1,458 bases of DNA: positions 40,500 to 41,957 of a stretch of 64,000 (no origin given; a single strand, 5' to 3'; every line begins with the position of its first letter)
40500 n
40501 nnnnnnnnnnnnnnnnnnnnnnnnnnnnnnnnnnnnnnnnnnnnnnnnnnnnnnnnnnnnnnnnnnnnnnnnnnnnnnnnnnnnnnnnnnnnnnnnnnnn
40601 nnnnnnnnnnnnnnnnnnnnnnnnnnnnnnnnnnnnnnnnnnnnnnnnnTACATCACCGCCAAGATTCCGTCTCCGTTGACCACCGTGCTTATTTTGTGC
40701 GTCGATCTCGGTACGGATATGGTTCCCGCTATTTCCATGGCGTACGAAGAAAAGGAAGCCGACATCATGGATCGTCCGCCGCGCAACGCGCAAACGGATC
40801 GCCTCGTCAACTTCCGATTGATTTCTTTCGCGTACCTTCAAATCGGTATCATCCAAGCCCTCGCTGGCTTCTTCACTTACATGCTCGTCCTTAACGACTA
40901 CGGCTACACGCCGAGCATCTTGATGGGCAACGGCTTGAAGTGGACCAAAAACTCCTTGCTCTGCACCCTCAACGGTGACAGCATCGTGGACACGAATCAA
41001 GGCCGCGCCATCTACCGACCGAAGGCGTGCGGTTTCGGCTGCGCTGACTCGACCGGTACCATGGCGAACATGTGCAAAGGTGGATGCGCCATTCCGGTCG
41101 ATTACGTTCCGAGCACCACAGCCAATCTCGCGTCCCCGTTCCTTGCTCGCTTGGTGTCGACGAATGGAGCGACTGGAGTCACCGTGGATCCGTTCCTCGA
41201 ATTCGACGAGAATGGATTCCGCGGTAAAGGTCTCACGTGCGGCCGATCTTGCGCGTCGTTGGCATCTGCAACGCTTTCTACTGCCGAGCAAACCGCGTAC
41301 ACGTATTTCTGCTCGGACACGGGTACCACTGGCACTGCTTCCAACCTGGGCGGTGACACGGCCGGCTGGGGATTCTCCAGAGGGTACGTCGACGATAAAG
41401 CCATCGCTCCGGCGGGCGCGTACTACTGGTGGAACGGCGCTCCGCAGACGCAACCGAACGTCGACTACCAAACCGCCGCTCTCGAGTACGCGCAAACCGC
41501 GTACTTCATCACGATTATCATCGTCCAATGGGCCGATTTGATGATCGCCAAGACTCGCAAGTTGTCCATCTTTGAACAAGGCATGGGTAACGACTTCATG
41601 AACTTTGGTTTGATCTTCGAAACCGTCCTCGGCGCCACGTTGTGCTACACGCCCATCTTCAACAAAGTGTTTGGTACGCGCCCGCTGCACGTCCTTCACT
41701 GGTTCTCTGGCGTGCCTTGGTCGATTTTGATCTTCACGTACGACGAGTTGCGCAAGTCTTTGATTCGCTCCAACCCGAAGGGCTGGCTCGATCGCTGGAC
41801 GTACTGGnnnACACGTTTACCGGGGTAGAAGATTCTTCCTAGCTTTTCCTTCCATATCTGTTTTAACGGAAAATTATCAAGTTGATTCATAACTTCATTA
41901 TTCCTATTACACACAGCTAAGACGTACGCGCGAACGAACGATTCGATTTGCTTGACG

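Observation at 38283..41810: Na/K-type P-type ATPase alpha subunit with a ~150-aa cysteine-rich insertion in the M7-M8 ectoloop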

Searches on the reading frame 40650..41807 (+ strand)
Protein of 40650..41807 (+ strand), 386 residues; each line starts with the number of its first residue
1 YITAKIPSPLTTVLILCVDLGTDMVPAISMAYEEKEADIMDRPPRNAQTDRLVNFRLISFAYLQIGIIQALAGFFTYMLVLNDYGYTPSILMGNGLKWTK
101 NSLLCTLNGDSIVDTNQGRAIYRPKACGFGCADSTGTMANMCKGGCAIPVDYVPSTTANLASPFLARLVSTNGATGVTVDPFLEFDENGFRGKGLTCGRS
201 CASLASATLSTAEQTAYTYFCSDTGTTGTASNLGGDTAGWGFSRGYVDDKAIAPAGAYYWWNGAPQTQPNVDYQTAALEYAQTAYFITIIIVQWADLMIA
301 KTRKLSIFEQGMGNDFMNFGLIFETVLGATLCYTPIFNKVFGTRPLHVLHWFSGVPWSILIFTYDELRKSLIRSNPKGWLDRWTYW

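Call 26: find_homologous_proteins(query=window:40650-41807:+, max_evalue=1e-10)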
Query window:40650-41807:+ (386 aa): 684 proteins with E <= 1e-10 among 2491 candidates; the best 120 are listed.
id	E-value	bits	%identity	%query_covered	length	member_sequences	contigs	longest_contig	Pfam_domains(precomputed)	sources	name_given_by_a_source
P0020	3.8e-164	565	70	90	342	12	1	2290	PF00689.27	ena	-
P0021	1.2e-154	533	70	90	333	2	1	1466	PF00689.27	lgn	-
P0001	8.1e-152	524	92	65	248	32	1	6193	PF00689.27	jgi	jgi:sodium/potassium-transporting ATPase subunit alpha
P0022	2.5e-138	480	60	100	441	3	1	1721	PF00689.27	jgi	jgi:sodium/potassium-transporting ATPase subunit alpha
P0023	1.4e-137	477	59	100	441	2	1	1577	PF00689.27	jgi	jgi:sodium/potassium-transporting ATPase subunit alpha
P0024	4.2e-137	476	59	100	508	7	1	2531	PF00702.33,PF00689.27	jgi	jgi:sodium/potassium-transporting ATPase subunit alpha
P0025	1.0e-134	468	59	100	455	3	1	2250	PF00689.27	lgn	-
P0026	9.7e-128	445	58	100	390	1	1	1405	PF00689.27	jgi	-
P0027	3.2e-127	443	58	94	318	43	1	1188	PF00689.27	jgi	jgi:sodium/potassium-transporting ATPase subunit alpha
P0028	1.7e-125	437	57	97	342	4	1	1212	PF00689.27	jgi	-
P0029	1.1e-119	418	51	100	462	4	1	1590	PF00689.27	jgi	jgi:sodium/potassium-transporting ATPase subunit alpha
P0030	3.9e-118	413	53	100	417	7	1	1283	PF00689.27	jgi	jgi:sodium/potassium-transporting ATPase subunit alpha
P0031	3.2e-116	407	52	100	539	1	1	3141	PF00689.27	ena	-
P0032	2.7e-114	401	52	100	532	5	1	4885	PF00689.27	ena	-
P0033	7.7e-114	399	55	90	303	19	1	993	PF00689.27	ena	-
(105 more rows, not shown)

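Call 80: search_solved_structures(query=window:40800-41807:+, show_alignments=1, max_evalue=1e-30)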
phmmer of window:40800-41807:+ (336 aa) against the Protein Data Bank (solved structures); distinct sequences matched with E-value up to 1e-30: 19.
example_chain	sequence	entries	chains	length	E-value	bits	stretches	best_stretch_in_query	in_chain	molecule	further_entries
8zyj_A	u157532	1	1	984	3.9e-43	151.4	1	228-336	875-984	Sodium/potassium-transporting ATPase subunit alpha-4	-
8k1l_A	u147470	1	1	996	2.3e-40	142.3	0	228-336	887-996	Na+,K+-ATPase alpha2KK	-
4xe5_A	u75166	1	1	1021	2.3e-38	135.7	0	229-336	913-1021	Sodium/potassium-transporting ATPase subunit alpha-1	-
9roj_A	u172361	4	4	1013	2.6e-38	135.5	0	228-336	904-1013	Sodium/potassium-transporting ATPase subunit alpha-3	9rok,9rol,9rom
8d3y_A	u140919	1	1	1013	2.7e-38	135.5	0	228-336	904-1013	Sodium/potassium-transporting ATPase subunit alpha-3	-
8d3u_A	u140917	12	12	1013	2.7e-38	135.5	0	228-336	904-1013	Sodium/potassium-transporting ATPase subunit alpha-3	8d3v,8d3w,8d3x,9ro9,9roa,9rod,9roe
9kcg_A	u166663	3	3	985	3e-38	135.3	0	229-336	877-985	Sodium/potassium-transporting ATPase subunit alpha-1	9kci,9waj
7e1z_A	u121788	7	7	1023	3.3e-38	135.2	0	229-336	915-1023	Sodium/potassium-transporting ATPase subunit alpha-1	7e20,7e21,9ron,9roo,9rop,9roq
3wgu_A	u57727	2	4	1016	3.4e-38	135.2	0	231-336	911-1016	Sodium/potassium-transporting ATPase subunit alpha-1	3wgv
8jbk_A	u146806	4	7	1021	3.4e-38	135.1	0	231-336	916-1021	Sodium/potassium-transporting ATPase subunit alpha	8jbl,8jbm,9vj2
2zxe_A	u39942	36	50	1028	5e-38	134.6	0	231-336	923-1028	Na, K-ATPase alpha subunit | Sodium/potassium-transporting ATPase subunit alpha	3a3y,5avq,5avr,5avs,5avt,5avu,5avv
9kcj_A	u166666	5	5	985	1.1e-37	133.4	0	229-336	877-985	Sodium/potassium-transporting ATPase subunit alpha-1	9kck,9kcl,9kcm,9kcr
3n23_A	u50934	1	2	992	1.9e-37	132.7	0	231-336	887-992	Sodium/potassium-transporting ATPase subunit alpha-1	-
3b8e_A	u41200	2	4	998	1.9e-37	132.7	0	231-336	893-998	Sodium/potassium-transporting ATPase subunit alpha-1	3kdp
7d91_A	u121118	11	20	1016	2e-37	132.6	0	231-336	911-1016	Sodium/potassium-transporting ATPase subunit alpha-1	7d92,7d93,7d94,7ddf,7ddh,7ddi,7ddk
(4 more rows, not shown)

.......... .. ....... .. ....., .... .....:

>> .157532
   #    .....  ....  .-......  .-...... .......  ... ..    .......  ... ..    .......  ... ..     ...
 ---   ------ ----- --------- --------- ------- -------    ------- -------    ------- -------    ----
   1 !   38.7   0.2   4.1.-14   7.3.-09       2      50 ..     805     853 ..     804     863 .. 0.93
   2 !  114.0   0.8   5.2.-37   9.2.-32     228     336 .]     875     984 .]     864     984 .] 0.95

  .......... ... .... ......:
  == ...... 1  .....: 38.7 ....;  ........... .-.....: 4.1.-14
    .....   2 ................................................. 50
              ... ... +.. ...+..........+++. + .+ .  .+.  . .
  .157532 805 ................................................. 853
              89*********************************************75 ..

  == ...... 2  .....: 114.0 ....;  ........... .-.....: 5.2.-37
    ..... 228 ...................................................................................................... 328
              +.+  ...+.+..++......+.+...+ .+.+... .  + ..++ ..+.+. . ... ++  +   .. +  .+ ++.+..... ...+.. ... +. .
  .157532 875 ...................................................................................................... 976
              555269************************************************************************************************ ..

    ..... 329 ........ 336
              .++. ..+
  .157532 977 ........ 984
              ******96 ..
